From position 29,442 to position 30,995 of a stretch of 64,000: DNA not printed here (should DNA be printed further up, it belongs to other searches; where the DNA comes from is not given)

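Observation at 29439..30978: AT-rich single-gene islet encoding a RecB/NucS-type PD-(D/E)XK nuclease-domain protein of unknown function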

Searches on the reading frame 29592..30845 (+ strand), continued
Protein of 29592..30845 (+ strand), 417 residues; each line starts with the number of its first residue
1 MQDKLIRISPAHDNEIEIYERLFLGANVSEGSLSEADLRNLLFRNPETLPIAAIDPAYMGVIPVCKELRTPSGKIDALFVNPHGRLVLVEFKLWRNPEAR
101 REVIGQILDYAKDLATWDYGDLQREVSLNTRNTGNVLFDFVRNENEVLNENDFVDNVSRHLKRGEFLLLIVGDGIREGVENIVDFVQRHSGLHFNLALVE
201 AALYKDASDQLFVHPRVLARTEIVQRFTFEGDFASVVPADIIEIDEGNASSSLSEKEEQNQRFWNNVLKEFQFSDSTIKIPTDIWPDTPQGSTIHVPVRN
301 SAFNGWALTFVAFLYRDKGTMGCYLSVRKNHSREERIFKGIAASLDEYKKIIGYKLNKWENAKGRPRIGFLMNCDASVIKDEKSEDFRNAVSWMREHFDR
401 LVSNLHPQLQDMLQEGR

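Call 48: get_annotated_region(hit=H3, flank=8000)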
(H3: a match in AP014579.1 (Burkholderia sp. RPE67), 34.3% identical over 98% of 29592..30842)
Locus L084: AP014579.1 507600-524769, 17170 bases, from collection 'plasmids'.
description: Burkholderia sp. RPE67 plasmid p1 DNA, complete genome
organism: Burkholderia sp. RPE67 (NCBI taxid 758796)
taxonomy: Bacteria; Pseudomonadota; Betaproteobacteria; Burkholderiales; Burkholderiaceae; Burkholderia; Burkholderia sp. RPE67
host: -; source: Riptortus pedestris; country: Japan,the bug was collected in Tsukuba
typing (MOB-suite, as given by PLSDB): non-mobilizable
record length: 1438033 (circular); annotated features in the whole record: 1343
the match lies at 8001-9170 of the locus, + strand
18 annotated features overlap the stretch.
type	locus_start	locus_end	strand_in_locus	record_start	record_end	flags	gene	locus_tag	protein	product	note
CDS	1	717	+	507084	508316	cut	-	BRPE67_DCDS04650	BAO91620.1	FAD dependent oxidoreductase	-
CDS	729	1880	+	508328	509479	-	-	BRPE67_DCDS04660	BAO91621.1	extracellular ligand-binding receptor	-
CDS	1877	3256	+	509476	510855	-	-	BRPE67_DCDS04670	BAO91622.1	ethanolamine ammonia lyase large subunit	-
CDS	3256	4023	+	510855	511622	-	-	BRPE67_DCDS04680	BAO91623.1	ethanolamine ammonia-lyase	-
CDS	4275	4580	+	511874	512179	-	-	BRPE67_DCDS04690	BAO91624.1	uncharacterized protein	-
CDS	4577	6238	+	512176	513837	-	-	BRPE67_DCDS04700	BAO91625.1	SSS family solute/sodium Na+ symporter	-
CDS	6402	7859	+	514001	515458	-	-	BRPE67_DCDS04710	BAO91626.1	succinate semialdehyde dehydrogenase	-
CDS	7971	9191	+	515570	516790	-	-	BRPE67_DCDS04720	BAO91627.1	putative membrane protein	-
CDS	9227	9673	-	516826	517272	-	uspA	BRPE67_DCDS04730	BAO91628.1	universal stress protein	-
CDS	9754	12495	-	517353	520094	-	-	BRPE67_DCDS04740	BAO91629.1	uncharacterized protein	-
CDS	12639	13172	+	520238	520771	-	-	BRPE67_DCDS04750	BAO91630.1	uncharacterized protein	-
CDS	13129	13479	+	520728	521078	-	-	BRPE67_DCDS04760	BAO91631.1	Blue type 1 copper domain protein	-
CDS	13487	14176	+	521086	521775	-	-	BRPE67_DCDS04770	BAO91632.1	RNA polymerase, sigma-24 subunit, ECF subfamily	-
CDS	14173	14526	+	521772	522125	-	-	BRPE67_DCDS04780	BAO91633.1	uncharacterized protein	-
CDS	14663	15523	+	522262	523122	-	nmrA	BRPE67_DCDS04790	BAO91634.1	NmrA family protein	-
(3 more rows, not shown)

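Call 49: find_encoding_contigs(protein=P0013, flank=8000, max_places=2)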
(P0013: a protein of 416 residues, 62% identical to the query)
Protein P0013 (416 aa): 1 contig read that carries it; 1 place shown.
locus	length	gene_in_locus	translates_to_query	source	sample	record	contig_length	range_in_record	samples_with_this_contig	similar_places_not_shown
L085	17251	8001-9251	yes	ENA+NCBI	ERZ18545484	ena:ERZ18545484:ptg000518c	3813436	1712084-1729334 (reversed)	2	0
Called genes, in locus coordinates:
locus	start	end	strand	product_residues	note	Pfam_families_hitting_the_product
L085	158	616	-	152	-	PF08327:AHSA1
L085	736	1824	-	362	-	PF06114:Peptidase_M78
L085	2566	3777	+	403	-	PF06792:UPF0261, PF23189:UPF0261_C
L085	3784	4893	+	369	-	PF02746:MR_MLE_N, PF26685:DUF8230_C, PF13378:MR_MLE_C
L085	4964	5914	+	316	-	PF00485:PRK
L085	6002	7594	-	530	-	PF20254:DMFA2_C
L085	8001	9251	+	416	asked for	-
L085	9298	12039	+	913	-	PF08666:SAF (weak), PF04295:GD_AH_second, PF20629:GD_AH_C, PF04295:GD_AH_second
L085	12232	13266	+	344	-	PF24827:AstE_AspA_cat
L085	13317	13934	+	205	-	PF13649:Methyltransf_25, PF08241:Methyltransf_11 (weak)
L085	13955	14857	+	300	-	PF03446:NAD_binding_2, PF09130:DUF1932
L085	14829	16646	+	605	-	PF07494:Reg_prop (faint)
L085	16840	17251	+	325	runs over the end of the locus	PF13406:SLT_2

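Call 50: find_encoding_contigs(protein=P0040, flank=8000, max_places=3)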
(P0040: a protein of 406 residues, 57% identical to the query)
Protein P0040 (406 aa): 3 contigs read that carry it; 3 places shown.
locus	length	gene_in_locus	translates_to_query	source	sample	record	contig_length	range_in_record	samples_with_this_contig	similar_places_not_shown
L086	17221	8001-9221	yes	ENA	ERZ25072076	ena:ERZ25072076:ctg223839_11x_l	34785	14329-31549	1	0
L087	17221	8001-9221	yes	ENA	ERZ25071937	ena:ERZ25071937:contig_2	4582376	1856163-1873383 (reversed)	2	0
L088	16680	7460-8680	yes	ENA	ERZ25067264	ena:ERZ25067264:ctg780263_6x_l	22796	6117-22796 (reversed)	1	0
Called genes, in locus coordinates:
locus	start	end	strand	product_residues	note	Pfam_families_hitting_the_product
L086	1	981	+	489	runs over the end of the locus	PF07969:Amidohydro_3 (weak), PF01979:Amidohydro_1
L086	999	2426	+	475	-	PF20695:UbiD_N, PF01977:UbiD, PF20696:UbiD_C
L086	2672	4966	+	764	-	PF01315:Ald_Xan_dh_C, PF02738:MoCoBD_1, PF20256:MoCoBD_2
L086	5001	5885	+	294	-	PF00941:FAD_binding_5, PF03450:CO_deh_flav_C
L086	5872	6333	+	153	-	PF00111:Fer2, PF01799:Fer2_2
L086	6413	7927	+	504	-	PF00083:Sugar_tr, PF07690:MFS_1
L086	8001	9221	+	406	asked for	-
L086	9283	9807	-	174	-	-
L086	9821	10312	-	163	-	PF21983:NikA-like (weak)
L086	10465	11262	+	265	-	PF00561:Abhydrolase_1, PF12146:Hydrolase_4, PF12697:Abhydrolase_6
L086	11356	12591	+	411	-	PF00296:Bac_luciferase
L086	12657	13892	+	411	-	PF00296:Bac_luciferase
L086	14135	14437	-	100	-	PF13744:HTH_37 (weak)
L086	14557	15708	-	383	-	PF01266:DAO, PF07992:Pyr_redox_2 (faint), PF13738:Pyr_redox_3 (weak)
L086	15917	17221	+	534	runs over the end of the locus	PF01564:Spermine_synth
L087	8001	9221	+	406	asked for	-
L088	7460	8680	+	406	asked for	-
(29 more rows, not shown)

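Call 51: find_encoding_contigs(protein=P0110, flank=8000, max_places=4)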
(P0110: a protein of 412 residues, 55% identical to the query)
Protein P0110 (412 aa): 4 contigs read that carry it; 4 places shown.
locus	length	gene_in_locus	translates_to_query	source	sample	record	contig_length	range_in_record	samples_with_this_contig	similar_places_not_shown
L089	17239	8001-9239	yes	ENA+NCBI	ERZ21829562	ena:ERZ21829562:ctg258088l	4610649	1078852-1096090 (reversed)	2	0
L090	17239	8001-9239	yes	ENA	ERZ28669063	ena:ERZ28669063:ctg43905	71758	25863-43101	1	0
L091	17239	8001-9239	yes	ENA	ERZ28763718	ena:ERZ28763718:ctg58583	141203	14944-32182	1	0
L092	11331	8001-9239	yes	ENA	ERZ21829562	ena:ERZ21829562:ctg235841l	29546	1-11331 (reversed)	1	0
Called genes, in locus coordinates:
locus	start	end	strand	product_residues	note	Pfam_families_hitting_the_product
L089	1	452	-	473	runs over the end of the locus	-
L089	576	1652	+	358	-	PF04116:FA_hydroxylase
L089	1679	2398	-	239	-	PF00005:ABC_tran, PF13304:AAA_21 (faint)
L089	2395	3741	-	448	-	-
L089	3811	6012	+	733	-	PF05721:PhyH, PF00795:CN_hydrolase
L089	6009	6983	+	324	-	PF01408:GFO_IDH_MocA, PF22725:GFO_IDH_MocA_C3, PF02894:GFO_IDH_MocA_C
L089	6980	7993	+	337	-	-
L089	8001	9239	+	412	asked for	-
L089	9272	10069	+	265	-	PF05721:PhyH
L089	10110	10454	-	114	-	PF01909:NTP_transf_2 (weak), PF18765:Polbeta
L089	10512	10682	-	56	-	-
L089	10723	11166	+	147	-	-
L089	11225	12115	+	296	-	PF05721:PhyH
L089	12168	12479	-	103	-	PF08808:RES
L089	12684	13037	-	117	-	-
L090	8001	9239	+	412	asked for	-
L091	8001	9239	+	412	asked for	-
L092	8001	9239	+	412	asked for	-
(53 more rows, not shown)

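Call 58: find_encoding_contigs(protein=P0009, flank=8000, max_places=2)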
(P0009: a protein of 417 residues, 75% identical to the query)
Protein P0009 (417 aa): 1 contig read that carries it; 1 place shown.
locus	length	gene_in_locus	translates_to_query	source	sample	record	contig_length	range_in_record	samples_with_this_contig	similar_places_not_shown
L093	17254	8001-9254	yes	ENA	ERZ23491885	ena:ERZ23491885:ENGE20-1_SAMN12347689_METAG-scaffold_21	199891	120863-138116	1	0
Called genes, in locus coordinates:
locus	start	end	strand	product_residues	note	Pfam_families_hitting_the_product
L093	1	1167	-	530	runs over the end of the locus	-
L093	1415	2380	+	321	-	PF00389:2-Hacid_dh, PF03446:NAD_binding_2 (faint), PF02826:2-Hacid_dh_C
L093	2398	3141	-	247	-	PF05721:PhyH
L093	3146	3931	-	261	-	PF05721:PhyH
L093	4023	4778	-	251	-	PF01261:AP_endonuc_2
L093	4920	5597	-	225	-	PF00293:NUDIX (weak)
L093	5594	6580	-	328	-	PF02615:Ldh_2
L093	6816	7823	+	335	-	PF00106:adh_short, PF13561:adh_short_C2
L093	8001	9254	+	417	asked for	-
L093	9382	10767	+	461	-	PF00155:Aminotran_1_2, PF00266:Aminotran_5, PF01041:DegT_DnrJ_EryC1 (weak)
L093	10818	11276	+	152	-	-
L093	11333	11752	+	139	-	-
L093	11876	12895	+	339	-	PF00583:Acetyltransf_1 (faint), PF13508:Acetyltransf_7 (weak)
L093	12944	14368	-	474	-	PF01225:Mur_ligase, PF08245:Mur_ligase_M, PF02875:Mur_ligase_C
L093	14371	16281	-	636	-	PF13424:TPR_12 (faint), PF24575:TPR_Slam (faint), PF25062:ARM_TT21_N (faint), PF00515:TPR_1 (faint), PF14559:TPR_19 (weak), PF23914:TPR_CcmH_CycH (weak), PF13432:TPR_16, PF13174:TPR_6 (weak), +12 more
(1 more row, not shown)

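Call 59: find_encoding_contigs(protein=P0011, flank=8000, max_places=2)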
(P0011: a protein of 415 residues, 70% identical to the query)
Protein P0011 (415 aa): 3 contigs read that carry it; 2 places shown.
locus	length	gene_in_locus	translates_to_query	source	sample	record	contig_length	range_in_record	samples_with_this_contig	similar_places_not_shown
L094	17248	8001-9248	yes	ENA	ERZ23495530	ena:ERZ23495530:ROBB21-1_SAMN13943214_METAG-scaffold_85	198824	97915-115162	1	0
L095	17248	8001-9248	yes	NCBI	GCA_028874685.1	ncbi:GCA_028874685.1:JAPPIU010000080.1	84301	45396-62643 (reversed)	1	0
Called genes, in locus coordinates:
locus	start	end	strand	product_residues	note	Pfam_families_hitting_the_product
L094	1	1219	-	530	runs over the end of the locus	-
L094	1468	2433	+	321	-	PF00389:2-Hacid_dh, PF02826:2-Hacid_dh_C, PF03446:NAD_binding_2 (weak)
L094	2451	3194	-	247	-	PF05721:PhyH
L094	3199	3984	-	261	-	PF05721:PhyH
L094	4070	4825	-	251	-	PF01261:AP_endonuc_2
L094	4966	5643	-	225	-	PF00293:NUDIX (weak)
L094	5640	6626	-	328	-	PF02615:Ldh_2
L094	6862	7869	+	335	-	PF00106:adh_short, PF13561:adh_short_C2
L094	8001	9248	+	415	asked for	-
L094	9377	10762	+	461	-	PF00155:Aminotran_1_2, PF00266:Aminotran_5, PF01041:DegT_DnrJ_EryC1 (weak)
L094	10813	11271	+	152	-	-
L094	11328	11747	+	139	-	-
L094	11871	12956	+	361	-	PF00583:Acetyltransf_1 (faint), PF13508:Acetyltransf_7 (weak)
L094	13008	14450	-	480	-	PF01225:Mur_ligase, PF08245:Mur_ligase_M, PF02875:Mur_ligase_C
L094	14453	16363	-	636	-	PF24575:TPR_Slam (faint), PF00515:TPR_1 (faint), PF03704:BTAD (faint), PF07719:TPR_2 (faint), PF13432:TPR_16 (weak), PF23914:TPR_CcmH_CycH (weak), PF13432:TPR_16, PF13174:TPR_6 (weak), +12 more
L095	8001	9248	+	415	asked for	-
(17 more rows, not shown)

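Call 60: find_encoding_contigs(protein=P0006, flank=8000, max_places=2)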
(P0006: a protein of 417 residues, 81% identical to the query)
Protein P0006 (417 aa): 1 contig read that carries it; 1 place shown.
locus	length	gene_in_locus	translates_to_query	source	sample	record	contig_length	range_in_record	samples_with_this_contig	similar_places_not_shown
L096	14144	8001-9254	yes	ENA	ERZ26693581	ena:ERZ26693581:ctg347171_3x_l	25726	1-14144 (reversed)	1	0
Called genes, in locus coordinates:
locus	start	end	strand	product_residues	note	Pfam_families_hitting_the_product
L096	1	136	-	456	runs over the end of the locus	-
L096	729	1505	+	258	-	PF00389:2-Hacid_dh, PF02826:2-Hacid_dh_C, PF03446:NAD_binding_2 (faint)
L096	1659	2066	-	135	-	PF05721:PhyH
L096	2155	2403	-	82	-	-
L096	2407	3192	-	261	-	PF05721:PhyH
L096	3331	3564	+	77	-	-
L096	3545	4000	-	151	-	PF05721:PhyH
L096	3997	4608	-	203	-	PF01261:AP_endonuc_2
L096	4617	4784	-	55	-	-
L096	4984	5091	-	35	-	-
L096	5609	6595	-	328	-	PF02615:Ldh_2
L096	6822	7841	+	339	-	PF00106:adh_short, PF13561:adh_short_C2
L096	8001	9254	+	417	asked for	-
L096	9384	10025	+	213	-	PF00266:Aminotran_5 (weak)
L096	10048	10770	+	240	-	PF00266:Aminotran_5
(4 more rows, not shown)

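Call 69: search_solved_structures(query=A2, max_evalue=1, show_alignments=3)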
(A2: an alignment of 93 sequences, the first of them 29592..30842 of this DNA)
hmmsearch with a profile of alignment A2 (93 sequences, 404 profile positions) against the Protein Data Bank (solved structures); distinct sequences matched with E-value up to 1: 1.
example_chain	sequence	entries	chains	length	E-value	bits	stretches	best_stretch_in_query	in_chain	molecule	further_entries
2vld_A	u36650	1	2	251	0.52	12.8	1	35-93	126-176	Endonuclease NucS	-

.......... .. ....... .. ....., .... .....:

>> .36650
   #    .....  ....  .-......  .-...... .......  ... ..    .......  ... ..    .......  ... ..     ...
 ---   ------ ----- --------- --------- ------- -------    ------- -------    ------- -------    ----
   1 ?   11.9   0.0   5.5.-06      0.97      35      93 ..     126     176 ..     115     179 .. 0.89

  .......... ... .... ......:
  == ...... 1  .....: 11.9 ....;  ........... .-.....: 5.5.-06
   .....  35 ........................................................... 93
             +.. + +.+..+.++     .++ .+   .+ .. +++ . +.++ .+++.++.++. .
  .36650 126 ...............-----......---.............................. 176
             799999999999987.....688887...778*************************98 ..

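Call 70: find_related_loci(query=A2, collection=viral_contigs, flank=6000)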
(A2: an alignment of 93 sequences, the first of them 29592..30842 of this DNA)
Query A2 (417 aa) in viral_contigs; peptide patterns used: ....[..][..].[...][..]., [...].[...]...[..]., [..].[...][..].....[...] (x = any residue, [..] = any of these).
77 stretches matched a pattern; 33 encode a relative of the query (tblastn E <= 1e-3); 33 distinct loci.
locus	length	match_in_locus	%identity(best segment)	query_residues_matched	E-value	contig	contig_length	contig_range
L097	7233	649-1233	48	35-226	2e-52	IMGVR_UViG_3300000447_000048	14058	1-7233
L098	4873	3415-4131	38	26-257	7e-48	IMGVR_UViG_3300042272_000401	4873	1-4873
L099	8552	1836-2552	38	26-257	8e-48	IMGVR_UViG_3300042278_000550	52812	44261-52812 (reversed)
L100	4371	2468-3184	38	26-257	1e-47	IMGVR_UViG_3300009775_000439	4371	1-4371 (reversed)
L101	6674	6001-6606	40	26-226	2e-47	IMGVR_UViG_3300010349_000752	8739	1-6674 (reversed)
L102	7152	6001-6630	38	12-226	2e-41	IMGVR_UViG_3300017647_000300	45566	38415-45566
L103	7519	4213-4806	42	38-229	7e-40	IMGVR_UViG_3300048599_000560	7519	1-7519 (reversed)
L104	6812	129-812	36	28-262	6e-39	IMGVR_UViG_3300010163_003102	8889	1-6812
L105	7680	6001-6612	38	31-226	2e-37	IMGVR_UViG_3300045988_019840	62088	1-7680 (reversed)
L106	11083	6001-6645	35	30-236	3e-37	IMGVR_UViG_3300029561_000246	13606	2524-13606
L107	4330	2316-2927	39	31-226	3e-37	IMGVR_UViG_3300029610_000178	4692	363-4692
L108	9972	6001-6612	39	31-226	3e-37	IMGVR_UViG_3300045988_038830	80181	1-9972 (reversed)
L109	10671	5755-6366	38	31-226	2e-36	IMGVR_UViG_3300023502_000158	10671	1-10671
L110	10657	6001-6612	37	31-226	2e-36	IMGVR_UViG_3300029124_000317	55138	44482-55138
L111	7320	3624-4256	36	31-233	3e-36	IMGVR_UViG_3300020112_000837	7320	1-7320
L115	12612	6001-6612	35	31-226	4e-35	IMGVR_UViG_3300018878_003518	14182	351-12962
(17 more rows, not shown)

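Call 71: find_related_loci(query=A2, collection=metagenome_contigs, flank=6000)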
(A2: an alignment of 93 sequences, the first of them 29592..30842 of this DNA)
Query A2 (417 aa) in metagenome_contigs; peptide patterns used: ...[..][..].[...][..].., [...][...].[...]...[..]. (x = any residue, [..] = any of these).
600 stretches matched a pattern (row limit reached: there are more); 500 encode a relative of the query (tblastn E <= 1e-3); the best 80 are kept; 80 distinct loci.
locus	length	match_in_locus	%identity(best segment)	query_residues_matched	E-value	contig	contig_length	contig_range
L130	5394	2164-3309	37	20-415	1e-75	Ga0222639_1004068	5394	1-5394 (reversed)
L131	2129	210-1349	37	17-412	3e-76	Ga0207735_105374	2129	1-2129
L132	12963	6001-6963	42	35-369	6e-70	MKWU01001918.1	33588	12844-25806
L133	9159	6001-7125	35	24-410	2e-69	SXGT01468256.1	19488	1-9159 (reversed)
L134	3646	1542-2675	38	24-415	8e-70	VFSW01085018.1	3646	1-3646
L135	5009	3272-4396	37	34-415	3e-69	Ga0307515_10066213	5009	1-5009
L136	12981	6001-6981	40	19-361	5e-69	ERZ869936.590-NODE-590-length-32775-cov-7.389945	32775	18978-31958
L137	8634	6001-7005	36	18-361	2e-68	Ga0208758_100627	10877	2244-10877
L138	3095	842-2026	34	4-415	7e-69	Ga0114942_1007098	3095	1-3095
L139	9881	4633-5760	35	20-415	2e-68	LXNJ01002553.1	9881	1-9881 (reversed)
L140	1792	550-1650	37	32-415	3e-71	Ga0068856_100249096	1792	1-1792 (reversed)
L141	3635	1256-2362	36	32-410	3e-68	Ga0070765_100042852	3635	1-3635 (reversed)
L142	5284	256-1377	36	32-410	2e-67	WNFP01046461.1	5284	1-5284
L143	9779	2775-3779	36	18-361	2e-67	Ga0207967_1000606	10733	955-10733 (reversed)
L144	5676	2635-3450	46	13-283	4e-67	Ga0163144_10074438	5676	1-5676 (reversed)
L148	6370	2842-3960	36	31-415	5e-66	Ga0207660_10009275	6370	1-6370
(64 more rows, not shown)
